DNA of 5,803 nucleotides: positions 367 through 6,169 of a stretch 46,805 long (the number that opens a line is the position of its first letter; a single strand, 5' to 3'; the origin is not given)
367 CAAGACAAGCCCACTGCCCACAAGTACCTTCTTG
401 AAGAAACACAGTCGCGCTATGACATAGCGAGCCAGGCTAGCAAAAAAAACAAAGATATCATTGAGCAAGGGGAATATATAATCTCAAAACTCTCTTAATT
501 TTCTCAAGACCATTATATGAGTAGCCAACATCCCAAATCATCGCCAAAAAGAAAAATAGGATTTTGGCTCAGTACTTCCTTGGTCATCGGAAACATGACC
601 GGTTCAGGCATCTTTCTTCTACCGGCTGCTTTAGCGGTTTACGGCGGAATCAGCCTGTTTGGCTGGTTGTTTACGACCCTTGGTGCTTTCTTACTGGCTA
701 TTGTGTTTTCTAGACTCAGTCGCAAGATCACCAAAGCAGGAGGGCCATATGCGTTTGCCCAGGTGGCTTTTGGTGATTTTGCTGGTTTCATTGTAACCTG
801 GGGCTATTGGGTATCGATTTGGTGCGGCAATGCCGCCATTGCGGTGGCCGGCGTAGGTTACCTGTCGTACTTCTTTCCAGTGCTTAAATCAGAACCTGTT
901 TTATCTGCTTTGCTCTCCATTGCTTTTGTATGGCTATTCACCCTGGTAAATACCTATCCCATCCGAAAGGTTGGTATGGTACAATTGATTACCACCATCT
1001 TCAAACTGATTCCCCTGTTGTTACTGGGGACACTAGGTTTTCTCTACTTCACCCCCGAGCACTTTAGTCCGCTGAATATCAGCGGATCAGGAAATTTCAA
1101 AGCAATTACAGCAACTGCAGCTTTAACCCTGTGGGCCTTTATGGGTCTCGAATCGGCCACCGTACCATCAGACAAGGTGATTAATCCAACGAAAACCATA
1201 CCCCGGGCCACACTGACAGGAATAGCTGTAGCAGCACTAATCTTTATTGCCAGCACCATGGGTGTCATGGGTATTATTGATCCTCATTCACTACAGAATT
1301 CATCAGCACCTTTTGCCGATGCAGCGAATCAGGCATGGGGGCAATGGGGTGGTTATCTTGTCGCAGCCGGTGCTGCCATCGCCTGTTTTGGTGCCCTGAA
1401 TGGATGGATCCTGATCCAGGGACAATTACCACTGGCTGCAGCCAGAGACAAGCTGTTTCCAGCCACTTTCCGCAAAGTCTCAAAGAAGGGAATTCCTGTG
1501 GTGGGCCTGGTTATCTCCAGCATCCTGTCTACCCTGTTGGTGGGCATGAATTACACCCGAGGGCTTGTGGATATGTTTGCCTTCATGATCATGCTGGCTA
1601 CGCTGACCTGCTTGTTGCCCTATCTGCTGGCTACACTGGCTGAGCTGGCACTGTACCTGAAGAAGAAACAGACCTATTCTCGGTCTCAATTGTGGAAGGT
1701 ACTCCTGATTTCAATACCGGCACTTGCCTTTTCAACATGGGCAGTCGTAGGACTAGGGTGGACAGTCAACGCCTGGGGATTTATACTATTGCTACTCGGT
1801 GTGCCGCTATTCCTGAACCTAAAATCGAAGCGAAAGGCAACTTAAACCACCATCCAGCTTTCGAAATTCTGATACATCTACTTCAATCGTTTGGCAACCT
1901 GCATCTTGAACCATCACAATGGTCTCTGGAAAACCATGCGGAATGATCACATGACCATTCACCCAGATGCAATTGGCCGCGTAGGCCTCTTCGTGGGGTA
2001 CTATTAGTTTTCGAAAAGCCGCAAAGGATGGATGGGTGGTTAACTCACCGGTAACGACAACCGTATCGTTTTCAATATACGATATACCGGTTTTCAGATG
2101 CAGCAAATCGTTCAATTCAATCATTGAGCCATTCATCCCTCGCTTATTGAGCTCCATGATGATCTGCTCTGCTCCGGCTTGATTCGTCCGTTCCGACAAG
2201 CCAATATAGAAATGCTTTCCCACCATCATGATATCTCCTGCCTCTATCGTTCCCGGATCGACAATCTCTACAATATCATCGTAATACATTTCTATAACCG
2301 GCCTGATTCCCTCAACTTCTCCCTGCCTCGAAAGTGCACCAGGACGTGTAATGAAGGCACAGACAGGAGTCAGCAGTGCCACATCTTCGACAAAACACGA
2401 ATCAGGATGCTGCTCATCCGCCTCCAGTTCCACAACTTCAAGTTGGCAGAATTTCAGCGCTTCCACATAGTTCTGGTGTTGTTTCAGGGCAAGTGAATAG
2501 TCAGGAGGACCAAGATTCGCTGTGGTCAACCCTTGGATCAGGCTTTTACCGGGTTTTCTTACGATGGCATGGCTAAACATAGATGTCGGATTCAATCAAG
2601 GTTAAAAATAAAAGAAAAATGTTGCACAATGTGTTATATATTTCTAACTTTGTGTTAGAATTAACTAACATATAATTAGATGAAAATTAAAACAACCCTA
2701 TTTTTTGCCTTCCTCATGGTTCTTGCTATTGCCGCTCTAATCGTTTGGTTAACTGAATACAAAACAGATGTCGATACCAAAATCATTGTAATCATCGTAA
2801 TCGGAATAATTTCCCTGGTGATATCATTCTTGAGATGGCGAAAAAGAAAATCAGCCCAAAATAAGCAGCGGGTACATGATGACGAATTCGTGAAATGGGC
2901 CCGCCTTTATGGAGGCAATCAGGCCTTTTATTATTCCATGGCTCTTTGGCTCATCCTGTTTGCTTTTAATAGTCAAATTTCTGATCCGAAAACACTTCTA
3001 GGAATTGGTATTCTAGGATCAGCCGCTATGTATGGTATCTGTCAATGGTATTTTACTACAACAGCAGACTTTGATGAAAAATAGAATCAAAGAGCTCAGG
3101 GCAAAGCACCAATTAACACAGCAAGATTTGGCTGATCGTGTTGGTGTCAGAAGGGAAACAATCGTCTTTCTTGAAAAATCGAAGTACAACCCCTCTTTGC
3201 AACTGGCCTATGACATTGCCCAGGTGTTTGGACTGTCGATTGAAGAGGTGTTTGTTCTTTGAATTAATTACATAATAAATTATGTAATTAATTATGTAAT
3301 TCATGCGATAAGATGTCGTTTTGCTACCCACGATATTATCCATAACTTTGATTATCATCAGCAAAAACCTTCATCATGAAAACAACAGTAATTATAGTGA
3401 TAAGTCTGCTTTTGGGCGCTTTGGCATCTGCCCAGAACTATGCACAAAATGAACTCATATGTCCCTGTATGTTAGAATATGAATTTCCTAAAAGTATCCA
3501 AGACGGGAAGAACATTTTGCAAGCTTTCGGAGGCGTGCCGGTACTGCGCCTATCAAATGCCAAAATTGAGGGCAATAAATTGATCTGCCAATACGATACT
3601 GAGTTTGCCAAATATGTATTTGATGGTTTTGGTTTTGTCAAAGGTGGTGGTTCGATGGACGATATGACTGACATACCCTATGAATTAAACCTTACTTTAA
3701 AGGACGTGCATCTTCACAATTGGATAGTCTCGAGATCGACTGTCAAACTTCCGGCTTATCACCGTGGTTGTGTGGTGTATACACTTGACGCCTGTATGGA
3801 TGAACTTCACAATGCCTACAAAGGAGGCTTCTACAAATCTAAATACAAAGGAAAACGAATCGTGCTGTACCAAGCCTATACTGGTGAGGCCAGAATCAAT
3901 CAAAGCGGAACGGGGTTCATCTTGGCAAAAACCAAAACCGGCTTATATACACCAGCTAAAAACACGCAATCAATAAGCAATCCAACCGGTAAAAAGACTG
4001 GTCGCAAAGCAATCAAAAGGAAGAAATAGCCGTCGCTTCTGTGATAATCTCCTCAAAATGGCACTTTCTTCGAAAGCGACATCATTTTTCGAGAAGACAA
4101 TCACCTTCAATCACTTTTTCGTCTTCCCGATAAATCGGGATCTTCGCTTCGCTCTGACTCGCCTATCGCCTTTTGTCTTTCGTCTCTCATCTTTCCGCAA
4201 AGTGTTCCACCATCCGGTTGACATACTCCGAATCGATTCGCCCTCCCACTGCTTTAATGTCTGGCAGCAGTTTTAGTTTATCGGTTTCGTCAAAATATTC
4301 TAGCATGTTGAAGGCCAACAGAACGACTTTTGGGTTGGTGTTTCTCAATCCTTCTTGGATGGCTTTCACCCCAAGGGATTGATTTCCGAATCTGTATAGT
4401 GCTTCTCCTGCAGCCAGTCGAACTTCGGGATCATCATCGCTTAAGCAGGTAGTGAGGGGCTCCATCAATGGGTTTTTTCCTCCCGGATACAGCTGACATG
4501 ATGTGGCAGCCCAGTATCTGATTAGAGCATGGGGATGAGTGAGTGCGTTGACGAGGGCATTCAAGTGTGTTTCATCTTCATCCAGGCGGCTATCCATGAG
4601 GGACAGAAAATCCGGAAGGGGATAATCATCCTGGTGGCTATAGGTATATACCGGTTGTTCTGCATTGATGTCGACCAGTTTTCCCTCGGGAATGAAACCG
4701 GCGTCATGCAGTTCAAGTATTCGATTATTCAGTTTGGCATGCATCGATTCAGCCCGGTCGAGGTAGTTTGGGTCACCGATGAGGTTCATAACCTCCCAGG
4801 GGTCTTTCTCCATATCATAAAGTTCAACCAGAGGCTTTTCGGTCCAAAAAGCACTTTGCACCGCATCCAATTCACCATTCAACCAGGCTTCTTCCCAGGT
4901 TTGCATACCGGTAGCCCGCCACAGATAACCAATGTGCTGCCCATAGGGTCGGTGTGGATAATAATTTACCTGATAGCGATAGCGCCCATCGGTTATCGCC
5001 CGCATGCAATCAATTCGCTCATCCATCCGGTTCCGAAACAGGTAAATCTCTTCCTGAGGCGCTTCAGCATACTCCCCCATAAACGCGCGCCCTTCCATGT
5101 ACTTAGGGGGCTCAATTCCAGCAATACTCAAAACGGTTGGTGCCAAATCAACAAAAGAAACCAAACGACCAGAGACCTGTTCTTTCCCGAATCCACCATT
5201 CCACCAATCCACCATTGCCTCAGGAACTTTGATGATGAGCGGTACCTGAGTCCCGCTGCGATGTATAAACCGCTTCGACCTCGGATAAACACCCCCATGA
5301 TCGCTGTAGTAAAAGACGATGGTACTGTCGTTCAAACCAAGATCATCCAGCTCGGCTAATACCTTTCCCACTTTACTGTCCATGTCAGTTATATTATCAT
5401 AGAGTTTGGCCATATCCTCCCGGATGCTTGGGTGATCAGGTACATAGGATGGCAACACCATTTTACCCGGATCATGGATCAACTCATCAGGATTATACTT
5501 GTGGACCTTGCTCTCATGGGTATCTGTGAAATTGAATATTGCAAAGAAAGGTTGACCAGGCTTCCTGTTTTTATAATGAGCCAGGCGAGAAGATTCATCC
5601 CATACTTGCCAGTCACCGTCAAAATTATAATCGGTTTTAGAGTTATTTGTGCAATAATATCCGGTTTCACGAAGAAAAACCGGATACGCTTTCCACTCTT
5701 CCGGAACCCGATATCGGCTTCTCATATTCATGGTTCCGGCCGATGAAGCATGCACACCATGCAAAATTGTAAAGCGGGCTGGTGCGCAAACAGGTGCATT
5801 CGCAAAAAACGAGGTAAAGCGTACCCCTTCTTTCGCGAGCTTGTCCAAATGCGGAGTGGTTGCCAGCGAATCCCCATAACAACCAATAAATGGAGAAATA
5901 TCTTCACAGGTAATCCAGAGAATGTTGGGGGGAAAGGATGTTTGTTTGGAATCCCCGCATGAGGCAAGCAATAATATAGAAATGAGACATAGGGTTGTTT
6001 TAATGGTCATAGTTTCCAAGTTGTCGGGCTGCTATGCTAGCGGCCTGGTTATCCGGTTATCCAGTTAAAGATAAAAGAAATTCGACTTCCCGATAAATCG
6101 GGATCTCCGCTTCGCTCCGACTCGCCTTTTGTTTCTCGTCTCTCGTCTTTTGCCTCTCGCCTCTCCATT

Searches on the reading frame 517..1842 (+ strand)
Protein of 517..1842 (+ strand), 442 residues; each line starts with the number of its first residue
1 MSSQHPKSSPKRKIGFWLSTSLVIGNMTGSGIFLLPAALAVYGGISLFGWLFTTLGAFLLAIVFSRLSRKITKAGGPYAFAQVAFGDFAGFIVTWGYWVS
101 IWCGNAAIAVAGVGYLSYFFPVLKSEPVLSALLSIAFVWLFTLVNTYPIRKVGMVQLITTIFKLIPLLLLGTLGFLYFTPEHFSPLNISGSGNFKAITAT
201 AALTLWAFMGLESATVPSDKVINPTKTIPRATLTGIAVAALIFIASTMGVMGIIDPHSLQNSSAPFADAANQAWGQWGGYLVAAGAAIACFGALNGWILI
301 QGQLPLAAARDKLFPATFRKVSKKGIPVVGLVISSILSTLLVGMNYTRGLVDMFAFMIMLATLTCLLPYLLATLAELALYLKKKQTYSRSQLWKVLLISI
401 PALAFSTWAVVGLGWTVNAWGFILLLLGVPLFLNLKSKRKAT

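Call 91: search_protein_families(library=pfam, proteins=[window:517-1842:+], max_evalue=0.00001)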
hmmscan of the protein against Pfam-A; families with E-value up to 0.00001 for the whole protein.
window:517-1842:+ (442 aa): 2 families
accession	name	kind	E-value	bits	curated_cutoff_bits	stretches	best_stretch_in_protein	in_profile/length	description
PF13520.12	AA_permease_2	-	1.3e-53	182.9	27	1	14-425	1-397/427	Amino acid permease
PF00324.27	AA_permease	-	3.2e-32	112.3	24.6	1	22-418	5-417/470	Amino acid permease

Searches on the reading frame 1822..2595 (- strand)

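Call 91: search_protein_families(library=pfam, proteins=[window:1822-2595:-], max_evalue=0.00001)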
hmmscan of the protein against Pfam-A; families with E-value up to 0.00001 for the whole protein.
window:1822-2595:- (258 aa): 1 family
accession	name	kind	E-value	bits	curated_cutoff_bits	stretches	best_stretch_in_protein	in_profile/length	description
PF02274.22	ADI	-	1.1e-10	41.5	22.8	1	102-186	171-261/377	Arginine deiminase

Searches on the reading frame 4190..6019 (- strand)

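Call 91: search_protein_families(library=pfam, proteins=[window:4190-6019:-], max_evalue=0.00001)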
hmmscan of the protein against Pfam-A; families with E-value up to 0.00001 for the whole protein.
window:4190-6019:- (610 aa): 4 families
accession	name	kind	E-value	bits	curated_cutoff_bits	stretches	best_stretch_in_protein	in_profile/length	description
PF00884.28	Sulfatase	-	5.4e-35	121.6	25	2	124-302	130-301/301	Sulfatase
PF16347.10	SGSH_C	-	2.4e-14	54.2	29.3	1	249-347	8-104/154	N-sulphoglucosamine sulphohydrolase, C-terminal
PF02985.28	HEAT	-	4.3e-09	36.2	23.5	0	518-545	1-28/31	HEAT repeat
PF13646.12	HEAT_2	-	3.1e-08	34.2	27.7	0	520-585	2-67/88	HEAT repeats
